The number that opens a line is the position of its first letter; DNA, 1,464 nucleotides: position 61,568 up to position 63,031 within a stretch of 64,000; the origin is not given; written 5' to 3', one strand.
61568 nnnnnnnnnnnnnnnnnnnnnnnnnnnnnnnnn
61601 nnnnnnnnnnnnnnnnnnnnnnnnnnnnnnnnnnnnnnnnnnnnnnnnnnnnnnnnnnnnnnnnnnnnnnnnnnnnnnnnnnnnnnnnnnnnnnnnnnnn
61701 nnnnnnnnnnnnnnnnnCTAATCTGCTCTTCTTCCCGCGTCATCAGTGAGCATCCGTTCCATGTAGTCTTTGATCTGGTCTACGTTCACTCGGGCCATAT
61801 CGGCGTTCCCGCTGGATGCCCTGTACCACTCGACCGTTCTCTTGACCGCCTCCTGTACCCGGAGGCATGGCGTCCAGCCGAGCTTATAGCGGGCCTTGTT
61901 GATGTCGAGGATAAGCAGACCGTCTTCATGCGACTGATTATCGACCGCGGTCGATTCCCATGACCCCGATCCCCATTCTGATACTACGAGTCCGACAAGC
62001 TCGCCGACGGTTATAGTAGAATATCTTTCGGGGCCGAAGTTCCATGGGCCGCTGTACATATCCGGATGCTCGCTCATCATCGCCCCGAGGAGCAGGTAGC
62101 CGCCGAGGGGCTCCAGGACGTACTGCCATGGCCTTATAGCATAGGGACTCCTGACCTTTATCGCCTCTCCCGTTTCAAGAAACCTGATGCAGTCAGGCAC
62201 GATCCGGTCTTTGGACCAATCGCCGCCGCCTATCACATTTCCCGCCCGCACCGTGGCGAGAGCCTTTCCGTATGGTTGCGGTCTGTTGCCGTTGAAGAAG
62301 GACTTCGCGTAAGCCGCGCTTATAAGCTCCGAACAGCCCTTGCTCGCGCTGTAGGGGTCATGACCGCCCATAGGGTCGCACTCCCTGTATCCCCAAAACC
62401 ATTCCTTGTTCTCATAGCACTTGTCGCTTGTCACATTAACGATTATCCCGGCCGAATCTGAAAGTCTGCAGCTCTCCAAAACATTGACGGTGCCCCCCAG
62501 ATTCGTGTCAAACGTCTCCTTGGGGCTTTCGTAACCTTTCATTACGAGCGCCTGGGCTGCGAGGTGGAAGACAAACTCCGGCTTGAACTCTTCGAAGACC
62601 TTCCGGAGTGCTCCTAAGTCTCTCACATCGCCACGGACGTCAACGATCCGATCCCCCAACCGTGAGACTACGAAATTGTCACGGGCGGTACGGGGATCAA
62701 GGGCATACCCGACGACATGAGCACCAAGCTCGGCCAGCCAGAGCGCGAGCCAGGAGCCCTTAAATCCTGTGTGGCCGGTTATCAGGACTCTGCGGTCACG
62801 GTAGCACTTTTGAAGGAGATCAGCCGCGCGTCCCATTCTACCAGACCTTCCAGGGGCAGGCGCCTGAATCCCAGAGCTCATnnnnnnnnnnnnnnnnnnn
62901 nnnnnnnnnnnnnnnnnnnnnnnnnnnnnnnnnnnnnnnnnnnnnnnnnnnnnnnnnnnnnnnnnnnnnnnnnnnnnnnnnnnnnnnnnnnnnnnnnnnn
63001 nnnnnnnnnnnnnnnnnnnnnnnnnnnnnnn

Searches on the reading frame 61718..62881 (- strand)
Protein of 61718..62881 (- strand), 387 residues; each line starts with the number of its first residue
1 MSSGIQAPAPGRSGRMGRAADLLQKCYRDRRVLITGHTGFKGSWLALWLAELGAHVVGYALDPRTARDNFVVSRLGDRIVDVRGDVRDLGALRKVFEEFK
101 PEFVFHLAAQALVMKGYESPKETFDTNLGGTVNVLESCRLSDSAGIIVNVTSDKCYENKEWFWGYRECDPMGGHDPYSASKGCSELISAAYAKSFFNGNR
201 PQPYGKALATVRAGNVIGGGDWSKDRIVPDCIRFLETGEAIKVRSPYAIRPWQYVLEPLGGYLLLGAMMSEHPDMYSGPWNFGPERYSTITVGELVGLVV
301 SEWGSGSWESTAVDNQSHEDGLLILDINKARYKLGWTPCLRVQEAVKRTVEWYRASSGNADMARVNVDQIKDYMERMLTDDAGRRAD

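Call 3: search_protein_families(library=pfam, proteins=[window:61718-62881:-])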
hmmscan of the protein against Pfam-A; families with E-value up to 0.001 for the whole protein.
window:61718-62881:- (387 aa): 6 families
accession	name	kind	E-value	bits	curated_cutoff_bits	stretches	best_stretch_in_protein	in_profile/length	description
PF16363.11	GDP_Man_Dehyd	-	1.5e-30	107.3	27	1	33-195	1-171/332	GDP-mannose 4,6 dehydratase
PF01370.27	Epimerase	-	3.4e-26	92.6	20.9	1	32-257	1-216/240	NAD dependent epimerase/dehydratase family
PF02719.21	Polysacc_synt_2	-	4.9e-12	46.1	20.2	1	72-250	49-201/293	Polysaccharide biosynthesis protein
PF04321.23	RmlD_sub_bind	-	2.4e-07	30.6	27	1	31-185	2-133/287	RmlD substrate binding domain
PF01073.25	3Beta_HSD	-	1.5e-06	27.9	22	1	33-185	1-154/280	3-beta hydroxysteroid dehydrogenase/isomerase family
PF00106.31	adh_short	-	0.00034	20.6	26.6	0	32-162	3-146/195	short chain dehydrogenase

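Call 6: search_protein_families(library=ncbifam, proteins=[window:61718-62881:-], max_evalue=0.01)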
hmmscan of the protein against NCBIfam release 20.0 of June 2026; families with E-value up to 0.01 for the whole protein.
window:61718-62881:- (387 aa): 21 families
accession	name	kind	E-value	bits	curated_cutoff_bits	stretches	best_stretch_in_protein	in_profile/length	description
TIGR02622.1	CDP_4_6_dhtase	equivalog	1.5e-136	455.2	278.45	1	27-374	2-352/352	CDP-glucose 4,6-dehydratase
TIGR01181.1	dTDP_gluc_dehyt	equivalog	1.4e-25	90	365.1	1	31-356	1-314/321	dTDP-glucose 4,6-dehydratase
TIGR04180.1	EDH_00030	hypoth_equivalog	9.6e-20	70.8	475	1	32-263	1-222/297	NAD-dependent 4,6-dehydratase LegB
TIGR01179.1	galE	equivalog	3.2e-16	59.1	262.3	1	31-194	1-162/332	UDP-glucose 4-epimerase GalE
NF007582.0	PRK10217.1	equivalog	1.3e-14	54.1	698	1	30-356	2-334/355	dTDP-glucose 4,6-dehydratase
NF007490.0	PRK10084.1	subfamily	2.4e-12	46.5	649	1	31-139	2-112/361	dTDP-glucose 4,6-dehydratase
TIGR01472.1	gmd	equivalog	1.6e-11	44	415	1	32-192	3-170/342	GDP-mannose 4,6-dehydratase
NF007956.0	PRK10675.1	subfamily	5.9e-09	35.5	394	1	31-187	2-159/338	UDP-glucose 4-epimerase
NF042423.1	oxyalk_red_Shew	equivalog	1.2e-08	34.4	580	1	30-152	9-119/331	2-alkyl-3-oxoalkanoate reductase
NF042422.1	oxyalk_red_OleD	equivalog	1.3e-08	34.6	580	1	31-148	2-107/329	2-alkyl-3-oxoalkanoate reductase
TIGR03466.1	HpnA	hypoth_equivalog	1.3e-08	34.1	367.65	1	31-142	2-104/327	hopanoid-associated sugar epimerase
NF041015.1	UDPsulfquin_syn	equivalog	9.8e-08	31.3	575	1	65-139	54-131/384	UDP-sulfoquinovose synthase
TIGR01214.1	rmlD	equivalog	2.5e-06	26.8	224.05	1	31-191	1-138/285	dTDP-4-dehydrorhamnose reductase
NF043036.1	ErythonDh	equivalog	2.6e-06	26.9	325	1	31-157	2-130/321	D-erythronate dehydrogenase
NF011728.1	PRK15181.1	equivalog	3.9e-06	26.1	760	1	29-195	15-183/348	Vi polysaccharide biosynthesis UDP-N-acetylglucosaminuronic acid C-4 epimerase TviC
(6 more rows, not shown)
